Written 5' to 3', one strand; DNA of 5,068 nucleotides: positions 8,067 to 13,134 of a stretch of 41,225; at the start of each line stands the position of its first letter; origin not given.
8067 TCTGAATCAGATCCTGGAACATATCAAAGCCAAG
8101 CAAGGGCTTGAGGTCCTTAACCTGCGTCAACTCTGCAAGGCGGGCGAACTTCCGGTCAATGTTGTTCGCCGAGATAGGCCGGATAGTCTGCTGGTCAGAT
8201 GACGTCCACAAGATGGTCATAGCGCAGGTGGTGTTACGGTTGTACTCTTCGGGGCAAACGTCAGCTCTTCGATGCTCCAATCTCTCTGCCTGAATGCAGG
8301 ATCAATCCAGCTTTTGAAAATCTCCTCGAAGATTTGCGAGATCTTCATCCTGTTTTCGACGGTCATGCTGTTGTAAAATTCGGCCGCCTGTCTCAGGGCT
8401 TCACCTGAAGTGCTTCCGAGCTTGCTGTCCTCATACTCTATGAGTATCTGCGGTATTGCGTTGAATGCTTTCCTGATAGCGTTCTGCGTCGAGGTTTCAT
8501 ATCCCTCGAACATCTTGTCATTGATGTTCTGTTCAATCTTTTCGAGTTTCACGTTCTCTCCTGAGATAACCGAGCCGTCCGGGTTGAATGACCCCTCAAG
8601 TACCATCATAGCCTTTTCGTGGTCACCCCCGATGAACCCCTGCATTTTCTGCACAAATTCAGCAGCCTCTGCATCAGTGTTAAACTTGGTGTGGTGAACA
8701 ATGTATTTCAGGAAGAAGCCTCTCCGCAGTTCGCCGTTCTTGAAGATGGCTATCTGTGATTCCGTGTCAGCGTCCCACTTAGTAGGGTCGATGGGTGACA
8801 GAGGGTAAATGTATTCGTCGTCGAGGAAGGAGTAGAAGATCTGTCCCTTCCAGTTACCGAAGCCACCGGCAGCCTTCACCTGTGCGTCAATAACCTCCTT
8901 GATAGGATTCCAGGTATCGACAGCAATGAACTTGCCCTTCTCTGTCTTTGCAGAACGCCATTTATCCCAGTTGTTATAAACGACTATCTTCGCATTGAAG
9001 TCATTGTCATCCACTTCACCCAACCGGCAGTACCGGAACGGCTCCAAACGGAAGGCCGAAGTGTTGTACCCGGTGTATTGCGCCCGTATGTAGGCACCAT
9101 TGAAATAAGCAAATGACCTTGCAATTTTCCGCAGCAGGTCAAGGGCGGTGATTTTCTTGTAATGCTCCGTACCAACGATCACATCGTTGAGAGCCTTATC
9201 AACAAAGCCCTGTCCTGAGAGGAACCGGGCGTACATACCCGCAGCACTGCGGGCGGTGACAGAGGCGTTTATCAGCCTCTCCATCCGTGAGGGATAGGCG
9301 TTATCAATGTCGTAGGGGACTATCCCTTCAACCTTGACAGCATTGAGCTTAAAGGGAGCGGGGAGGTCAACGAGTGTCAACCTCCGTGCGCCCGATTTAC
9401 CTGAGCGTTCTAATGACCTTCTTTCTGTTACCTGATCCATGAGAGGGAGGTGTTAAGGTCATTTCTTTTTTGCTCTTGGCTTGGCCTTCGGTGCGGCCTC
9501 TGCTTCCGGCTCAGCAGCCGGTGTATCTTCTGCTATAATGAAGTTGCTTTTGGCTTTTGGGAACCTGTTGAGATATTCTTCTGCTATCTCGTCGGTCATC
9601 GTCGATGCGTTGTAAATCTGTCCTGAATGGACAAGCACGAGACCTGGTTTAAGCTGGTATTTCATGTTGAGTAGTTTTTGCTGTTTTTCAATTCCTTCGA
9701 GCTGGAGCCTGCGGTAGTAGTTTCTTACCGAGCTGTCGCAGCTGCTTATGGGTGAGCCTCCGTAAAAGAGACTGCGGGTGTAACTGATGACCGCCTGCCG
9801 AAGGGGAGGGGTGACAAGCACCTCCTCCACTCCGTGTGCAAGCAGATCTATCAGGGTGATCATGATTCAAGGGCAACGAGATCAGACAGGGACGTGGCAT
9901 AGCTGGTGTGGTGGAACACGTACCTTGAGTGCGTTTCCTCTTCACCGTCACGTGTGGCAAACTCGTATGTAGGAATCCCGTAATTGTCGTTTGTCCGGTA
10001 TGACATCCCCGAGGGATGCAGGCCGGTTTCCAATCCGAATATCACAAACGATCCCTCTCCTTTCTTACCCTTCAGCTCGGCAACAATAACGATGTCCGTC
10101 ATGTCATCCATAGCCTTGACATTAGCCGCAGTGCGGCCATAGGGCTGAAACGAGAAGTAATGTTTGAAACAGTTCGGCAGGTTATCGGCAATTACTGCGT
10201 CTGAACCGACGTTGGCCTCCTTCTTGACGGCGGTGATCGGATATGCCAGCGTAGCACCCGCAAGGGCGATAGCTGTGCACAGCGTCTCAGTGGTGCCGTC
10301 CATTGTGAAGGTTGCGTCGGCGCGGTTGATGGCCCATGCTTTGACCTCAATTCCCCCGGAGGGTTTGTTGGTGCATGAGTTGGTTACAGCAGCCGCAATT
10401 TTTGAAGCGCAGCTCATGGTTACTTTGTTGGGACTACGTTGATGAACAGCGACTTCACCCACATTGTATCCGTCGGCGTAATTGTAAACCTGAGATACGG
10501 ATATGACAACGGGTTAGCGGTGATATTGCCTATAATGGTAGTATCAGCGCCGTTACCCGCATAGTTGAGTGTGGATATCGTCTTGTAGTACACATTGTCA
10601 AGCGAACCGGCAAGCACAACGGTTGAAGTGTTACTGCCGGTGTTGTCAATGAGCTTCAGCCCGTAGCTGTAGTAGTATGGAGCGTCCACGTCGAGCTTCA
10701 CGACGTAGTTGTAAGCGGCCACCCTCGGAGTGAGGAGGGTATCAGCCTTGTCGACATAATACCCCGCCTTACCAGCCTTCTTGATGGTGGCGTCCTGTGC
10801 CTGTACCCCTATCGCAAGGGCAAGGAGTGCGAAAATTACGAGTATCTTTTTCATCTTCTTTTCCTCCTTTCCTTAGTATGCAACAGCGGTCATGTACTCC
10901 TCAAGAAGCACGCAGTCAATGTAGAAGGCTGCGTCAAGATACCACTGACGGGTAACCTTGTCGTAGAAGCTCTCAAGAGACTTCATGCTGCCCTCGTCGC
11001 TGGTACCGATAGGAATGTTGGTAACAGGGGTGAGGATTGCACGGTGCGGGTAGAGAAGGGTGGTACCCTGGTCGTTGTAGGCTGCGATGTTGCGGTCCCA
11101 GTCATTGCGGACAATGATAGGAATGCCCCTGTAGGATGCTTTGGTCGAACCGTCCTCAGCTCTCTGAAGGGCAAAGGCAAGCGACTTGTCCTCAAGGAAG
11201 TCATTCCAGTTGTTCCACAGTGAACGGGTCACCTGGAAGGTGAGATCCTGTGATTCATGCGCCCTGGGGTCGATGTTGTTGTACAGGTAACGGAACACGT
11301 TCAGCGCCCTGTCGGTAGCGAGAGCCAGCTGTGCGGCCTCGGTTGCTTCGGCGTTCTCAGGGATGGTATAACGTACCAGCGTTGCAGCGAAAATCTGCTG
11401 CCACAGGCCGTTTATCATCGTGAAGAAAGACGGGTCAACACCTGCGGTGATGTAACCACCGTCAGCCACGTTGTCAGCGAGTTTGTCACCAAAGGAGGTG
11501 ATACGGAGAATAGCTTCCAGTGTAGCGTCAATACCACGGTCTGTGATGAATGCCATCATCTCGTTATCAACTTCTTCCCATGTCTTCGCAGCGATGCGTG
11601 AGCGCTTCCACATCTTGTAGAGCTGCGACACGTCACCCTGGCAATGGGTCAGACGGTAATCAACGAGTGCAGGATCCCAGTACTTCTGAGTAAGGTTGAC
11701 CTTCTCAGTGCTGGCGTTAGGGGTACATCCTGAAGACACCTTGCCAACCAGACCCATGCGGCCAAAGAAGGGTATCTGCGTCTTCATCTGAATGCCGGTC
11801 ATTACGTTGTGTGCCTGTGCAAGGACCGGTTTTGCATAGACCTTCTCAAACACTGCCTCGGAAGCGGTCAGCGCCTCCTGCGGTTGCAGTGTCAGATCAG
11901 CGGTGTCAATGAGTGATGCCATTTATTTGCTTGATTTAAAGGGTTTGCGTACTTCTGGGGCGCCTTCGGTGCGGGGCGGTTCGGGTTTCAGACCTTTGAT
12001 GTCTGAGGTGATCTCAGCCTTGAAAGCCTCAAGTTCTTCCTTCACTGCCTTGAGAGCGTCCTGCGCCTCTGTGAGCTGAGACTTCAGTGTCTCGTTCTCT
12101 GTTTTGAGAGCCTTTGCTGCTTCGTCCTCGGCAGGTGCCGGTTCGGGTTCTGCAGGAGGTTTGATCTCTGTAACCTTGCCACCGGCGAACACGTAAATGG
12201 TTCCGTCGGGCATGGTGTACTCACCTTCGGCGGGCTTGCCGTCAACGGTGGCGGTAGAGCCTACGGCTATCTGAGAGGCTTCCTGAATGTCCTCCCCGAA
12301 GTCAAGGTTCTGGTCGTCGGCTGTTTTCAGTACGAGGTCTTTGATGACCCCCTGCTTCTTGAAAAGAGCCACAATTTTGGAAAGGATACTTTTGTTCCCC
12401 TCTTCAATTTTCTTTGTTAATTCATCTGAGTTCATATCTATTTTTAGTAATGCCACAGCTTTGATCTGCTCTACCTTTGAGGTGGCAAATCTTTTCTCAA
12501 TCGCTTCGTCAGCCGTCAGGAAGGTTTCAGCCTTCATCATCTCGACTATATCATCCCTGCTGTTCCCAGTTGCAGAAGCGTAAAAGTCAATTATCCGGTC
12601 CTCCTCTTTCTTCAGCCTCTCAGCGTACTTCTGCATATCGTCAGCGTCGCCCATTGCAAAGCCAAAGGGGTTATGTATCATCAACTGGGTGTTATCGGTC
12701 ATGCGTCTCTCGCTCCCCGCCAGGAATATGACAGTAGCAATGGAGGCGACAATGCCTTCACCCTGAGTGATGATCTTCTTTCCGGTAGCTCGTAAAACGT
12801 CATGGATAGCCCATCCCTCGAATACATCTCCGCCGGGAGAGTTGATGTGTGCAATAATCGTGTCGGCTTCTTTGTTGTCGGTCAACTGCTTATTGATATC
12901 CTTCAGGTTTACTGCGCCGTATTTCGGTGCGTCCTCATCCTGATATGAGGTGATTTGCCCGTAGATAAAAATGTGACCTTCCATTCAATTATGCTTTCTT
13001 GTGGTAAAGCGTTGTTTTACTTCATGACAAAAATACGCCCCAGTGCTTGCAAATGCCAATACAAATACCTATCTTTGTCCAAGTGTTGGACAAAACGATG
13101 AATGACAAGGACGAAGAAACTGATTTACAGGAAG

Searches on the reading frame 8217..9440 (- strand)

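Call 11: search_protein_families(library=phrogs, proteins=[window:8217-9440:-], max_evalue=0.001)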
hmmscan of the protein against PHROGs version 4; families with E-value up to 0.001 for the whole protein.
window:8217-9440:- (407 aa): 1 family
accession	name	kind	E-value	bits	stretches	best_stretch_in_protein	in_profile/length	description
phrog_11226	-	head and packaging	1.3e-47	163.7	1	39-400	23-384/388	portal protein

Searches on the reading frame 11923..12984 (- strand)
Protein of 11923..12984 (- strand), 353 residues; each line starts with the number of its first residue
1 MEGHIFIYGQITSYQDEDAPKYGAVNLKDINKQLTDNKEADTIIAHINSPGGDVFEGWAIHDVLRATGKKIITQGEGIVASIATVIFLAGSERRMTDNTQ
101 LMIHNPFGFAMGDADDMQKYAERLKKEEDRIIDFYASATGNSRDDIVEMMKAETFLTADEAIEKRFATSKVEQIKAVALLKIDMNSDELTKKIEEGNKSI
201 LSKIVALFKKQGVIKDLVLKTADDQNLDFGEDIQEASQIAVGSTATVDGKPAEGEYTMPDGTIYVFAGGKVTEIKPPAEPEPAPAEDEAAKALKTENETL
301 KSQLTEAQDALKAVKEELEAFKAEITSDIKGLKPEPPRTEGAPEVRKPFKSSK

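Call 11: search_protein_families(library=phrogs, proteins=[window:11923-12984:-], max_evalue=0.001)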
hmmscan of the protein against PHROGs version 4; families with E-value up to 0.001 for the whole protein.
window:11923-12984:- (353 aa): 13 families
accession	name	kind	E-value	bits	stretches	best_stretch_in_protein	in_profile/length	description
phrog_94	-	head and packaging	7.8e-59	201.7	1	1-320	79-345/622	head maturation protease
phrog_133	-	head and packaging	1.8e-47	163.4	1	4-226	21-189/668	head maturation protease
phrog_2976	-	head and packaging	7.4e-44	152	1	4-313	22-311/394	head maturation protease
phrog_3348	-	unknown function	1.7e-42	147.1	1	39-180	66-207/386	-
phrog_1684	-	head and packaging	5.2e-37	128.8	1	25-192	58-211/284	head maturation protease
phrog_33547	-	unknown function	5.7e-34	118.6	1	23-316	13-295/357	-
phrog_53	-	head and packaging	1.3e-24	88.3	1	5-315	79-403/583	head maturation protease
phrog_1827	-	other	1.6e-18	67.8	1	27-170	39-182/202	ATP-dependent protease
phrog_5410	-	other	1.5e-16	61.5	1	37-199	52-199/323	ATP-dependent protease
phrog_20705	-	head and packaging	9.2e-13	48.3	1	27-276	197-443/690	virion structural protein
phrog_13984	-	unknown function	2e-10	41.8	1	41-102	61-122/123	-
phrog_23753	-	head and packaging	1e-07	32.9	1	23-167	22-168/298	head maturation protease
phrog_26024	-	other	0.00075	19.9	0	33-105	57-127/202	protease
